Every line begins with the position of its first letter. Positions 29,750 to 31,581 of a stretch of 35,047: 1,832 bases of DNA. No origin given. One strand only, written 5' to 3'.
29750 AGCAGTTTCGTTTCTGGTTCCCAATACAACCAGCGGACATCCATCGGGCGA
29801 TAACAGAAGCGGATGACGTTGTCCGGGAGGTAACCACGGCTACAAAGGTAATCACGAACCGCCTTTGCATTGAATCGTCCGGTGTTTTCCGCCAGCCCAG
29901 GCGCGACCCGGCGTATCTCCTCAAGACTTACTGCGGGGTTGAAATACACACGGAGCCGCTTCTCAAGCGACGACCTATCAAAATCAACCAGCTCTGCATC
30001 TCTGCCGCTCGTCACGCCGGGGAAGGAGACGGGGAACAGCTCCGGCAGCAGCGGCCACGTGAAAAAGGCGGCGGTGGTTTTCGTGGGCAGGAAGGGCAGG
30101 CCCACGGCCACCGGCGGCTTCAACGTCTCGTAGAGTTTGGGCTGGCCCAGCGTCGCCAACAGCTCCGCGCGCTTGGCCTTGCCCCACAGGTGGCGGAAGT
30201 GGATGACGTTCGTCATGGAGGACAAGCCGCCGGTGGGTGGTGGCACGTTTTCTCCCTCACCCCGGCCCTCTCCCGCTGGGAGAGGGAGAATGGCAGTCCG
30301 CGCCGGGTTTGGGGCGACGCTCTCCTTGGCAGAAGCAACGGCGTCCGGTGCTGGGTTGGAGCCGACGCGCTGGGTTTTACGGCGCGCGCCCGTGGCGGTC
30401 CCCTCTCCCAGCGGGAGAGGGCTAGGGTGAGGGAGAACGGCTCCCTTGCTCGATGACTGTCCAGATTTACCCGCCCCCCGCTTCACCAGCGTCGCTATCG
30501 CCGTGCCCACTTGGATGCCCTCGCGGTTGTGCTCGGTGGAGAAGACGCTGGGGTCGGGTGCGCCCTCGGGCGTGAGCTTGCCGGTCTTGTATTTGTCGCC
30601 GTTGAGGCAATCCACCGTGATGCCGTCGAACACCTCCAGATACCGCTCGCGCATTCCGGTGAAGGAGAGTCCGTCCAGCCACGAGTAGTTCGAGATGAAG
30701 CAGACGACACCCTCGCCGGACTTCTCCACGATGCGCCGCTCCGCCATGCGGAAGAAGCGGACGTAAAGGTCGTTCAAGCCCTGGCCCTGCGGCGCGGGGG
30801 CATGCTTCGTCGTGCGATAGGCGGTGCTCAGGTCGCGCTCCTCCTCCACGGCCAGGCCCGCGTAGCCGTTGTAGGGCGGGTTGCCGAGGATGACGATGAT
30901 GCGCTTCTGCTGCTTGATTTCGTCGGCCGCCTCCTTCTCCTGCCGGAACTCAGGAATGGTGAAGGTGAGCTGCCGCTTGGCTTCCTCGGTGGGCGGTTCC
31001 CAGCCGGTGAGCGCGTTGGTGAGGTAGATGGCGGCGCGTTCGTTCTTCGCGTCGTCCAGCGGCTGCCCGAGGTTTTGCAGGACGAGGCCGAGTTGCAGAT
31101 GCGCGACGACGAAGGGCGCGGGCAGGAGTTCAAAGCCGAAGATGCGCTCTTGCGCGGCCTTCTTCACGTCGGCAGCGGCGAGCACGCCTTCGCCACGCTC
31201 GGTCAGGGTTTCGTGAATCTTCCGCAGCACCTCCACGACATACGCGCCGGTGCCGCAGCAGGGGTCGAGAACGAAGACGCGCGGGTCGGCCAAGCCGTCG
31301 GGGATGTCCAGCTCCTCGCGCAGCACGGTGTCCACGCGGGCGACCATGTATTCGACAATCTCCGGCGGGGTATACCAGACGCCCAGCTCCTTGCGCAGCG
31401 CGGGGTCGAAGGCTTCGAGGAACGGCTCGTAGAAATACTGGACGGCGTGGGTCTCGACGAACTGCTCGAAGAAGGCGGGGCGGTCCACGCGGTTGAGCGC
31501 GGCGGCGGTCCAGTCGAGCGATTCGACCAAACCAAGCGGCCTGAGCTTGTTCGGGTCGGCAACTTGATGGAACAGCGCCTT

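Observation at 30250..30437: MITE-like element with 37-bp terminal inverted repeats sits inside the RM ORF without breaking the frame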

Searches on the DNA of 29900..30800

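Call 13: search_rna_families(source=window, start=29900, end=30800, threshold=evalue, max_evalue=1)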
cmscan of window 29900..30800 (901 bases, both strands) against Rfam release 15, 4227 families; matches with E-value up to 1: 2.
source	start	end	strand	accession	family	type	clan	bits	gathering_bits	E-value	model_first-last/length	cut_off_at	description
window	30250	30437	+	RF04104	MIR918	Gene; miRNA;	-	32.8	268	0.00086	1-265/265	no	MIR918 microRNA precursor family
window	30250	30437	-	RF04104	MIR918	Gene; miRNA;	-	31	268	0.0021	1-265/265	no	MIR918 microRNA precursor family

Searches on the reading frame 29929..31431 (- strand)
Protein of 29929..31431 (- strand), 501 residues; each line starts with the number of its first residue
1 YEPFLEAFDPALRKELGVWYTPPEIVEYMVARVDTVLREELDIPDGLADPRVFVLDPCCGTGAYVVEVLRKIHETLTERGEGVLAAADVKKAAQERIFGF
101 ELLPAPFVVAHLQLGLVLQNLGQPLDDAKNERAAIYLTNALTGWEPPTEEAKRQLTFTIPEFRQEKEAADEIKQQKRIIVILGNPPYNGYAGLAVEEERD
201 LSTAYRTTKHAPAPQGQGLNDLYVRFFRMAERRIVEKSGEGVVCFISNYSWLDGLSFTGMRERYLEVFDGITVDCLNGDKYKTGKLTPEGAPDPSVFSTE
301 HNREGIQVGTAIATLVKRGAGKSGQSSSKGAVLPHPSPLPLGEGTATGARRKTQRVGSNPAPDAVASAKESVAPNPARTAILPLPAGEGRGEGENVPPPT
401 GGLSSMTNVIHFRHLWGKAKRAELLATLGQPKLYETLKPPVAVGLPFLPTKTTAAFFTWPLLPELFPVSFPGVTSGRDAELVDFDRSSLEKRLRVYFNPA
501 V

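Call 103: predict_structure(alignment_id=A3)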
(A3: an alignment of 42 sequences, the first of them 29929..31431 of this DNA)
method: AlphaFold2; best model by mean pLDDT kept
length: 501 residues; sequences in the alignment: 42
mean_pLDDT: 66.4   pTM: 0.71
mean pLDDT of the five models: 66.4, 65.7, 64.4, 61.0, 60.8
residues with pLDDT >= 90: 68; 70-90: 171; 50-70: 142; < 50: 120
segments of 3 or more residues with pLDDT < 50: 1-7, 14-18, 189-192, 279-283, 326-337, 339-359, 363-373, 377-405, 449-457, 467-477
pLDDT, mean of each block of 10 residues (from residue 1): 41 48 88 94 94 81 87 93 88 83 61 83 88 73 64 63 73 77 66 57 70 61 67 80 82 74 87 75 58 71 62 90 53 39 35 37 36 39 40 34 55 84 84 80 58 46 49 45 64 64 50
secondary structure, 60 per line:
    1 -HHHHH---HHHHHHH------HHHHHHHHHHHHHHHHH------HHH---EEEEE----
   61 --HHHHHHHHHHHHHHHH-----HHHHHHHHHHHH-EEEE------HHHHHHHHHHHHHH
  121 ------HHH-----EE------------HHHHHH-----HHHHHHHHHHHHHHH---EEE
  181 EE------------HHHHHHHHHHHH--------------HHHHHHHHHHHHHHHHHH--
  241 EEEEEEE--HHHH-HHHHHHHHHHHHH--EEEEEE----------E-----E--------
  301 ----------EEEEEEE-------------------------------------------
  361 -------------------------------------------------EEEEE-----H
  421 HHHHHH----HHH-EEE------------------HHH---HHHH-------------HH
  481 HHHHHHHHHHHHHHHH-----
elements in order: H2-6 H10-16 H23-39 E52-56 H63-78 H84-95 E97-100 H107-120 H149-154 H160-174 E178-182 H195-206 H221-238 E241-247 H250-253 H255-267 E270-275 E311-317 E410-414 H420-426 E435-437 H462-465 H479-496

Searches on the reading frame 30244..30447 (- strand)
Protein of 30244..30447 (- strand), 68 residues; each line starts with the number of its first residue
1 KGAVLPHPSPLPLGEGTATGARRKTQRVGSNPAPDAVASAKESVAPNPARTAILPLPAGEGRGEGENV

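Call 36: find_homologous_proteins(query=window:30244-30447:-, max_evalue=10)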
Query seq(68 aa) (68 aa): 15 proteins with E <= 10 among 30 candidates.
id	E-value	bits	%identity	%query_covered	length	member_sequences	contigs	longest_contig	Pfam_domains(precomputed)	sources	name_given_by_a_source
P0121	1.4e-8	53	56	94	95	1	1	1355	-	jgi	jgi:hypothetical protein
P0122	6.5e-7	47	59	94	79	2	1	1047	-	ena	-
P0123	5.5e-6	45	56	93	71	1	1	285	-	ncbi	-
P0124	8.9e-6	44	48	94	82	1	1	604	-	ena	-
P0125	1.2e-5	43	52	97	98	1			-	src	-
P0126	3.1e-5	42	56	93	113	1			-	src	-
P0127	2.4e-4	39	49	96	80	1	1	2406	-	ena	-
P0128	2.9e-3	36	51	93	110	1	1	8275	-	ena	-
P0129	4.7e-3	35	81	24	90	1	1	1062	-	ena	-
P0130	5.3e-3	35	48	94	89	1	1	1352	PF00483.30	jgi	jgi:hypothetical protein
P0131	1.9e-2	33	48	90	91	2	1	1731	-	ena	-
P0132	1.7e-1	30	73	32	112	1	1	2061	-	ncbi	-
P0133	1.9e-1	30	44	94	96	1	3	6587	PF00483.30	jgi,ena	jgi:hypothetical protein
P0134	2.1e-1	30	56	37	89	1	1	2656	-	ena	-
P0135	4.1e+0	26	44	90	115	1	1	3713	-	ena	-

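Call 43: find_encoding_contigs(protein=P0121, flank=3000, max_places=2)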
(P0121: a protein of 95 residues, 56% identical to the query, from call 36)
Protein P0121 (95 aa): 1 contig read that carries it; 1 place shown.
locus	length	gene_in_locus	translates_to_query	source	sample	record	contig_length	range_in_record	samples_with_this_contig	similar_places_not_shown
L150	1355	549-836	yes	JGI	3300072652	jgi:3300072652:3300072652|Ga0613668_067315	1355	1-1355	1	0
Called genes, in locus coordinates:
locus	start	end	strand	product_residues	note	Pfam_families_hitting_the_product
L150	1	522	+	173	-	?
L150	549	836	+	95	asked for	-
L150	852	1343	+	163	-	PF14567:SUKH_5, PF09346:SMI1_KNR4, PF14568:SUKH_6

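Call 44: find_encoding_contigs(protein=P0133, flank=4000, max_places=2)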
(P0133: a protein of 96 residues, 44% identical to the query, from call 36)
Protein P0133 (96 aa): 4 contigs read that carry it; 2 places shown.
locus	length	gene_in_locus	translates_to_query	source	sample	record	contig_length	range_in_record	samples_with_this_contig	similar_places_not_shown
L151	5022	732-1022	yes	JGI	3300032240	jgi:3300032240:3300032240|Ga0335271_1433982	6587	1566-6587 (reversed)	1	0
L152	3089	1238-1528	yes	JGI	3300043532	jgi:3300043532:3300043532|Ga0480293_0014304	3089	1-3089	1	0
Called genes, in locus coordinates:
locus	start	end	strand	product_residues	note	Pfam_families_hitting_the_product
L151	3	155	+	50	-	PF08544:GHMP_kinases_C (weak)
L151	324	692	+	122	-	-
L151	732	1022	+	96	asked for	PF00483:NTP_transferase (weak)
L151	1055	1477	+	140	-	PF04480:DUF559, PF18741:MTES_1575 (weak)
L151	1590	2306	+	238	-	PF00483:NTP_transferase, PF12804:NTP_transf_3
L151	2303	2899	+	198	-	PF13580:SIS_2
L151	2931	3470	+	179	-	PF08645:PNK3P (weak), PF00702:Hydrolase, PF13419:HAD_2, PF13242:Hydrolase_like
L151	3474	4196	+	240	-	PF00923:TAL_FSA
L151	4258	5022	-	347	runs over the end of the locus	PF01075:Glyco_transf_9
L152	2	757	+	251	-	PF00288:GHMP_kinases_N, PF08544:GHMP_kinases_C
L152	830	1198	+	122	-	-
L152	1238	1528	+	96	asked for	PF00483:NTP_transferase (weak)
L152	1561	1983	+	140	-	PF04480:DUF559, PF18741:MTES_1575 (weak)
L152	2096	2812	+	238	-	PF00483:NTP_transferase, PF12804:NTP_transf_3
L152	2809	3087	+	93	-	?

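Call 45: find_encoding_contigs(protein=P0128, flank=5000, max_places=1)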
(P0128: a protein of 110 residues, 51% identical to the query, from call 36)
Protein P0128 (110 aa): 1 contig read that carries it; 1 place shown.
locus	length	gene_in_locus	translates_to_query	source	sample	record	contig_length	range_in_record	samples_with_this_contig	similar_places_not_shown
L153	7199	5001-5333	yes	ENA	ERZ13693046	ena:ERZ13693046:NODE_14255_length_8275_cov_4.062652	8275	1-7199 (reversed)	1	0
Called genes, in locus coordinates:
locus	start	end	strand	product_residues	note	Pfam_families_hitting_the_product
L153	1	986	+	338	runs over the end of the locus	PF01344:Kelch_1 (faint), PF13415:Beta-prop_FBX42, PF24681:Kelch_KLHDC2_KLHL20_DRC7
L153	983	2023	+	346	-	PF26550:Tricorn_2nd (faint), PF07676:PD40 (faint)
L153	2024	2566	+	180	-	-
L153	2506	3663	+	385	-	PF01261:AP_endonuc_2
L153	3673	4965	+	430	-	PF01408:GFO_IDH_MocA, PF19051:GFO_IDH_MocA_C2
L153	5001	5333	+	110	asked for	-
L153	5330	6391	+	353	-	PF01408:GFO_IDH_MocA, PF03447:NAD_binding_3 (weak), PF02894:GFO_IDH_MocA_C, PF22725:GFO_IDH_MocA_C3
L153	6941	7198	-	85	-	?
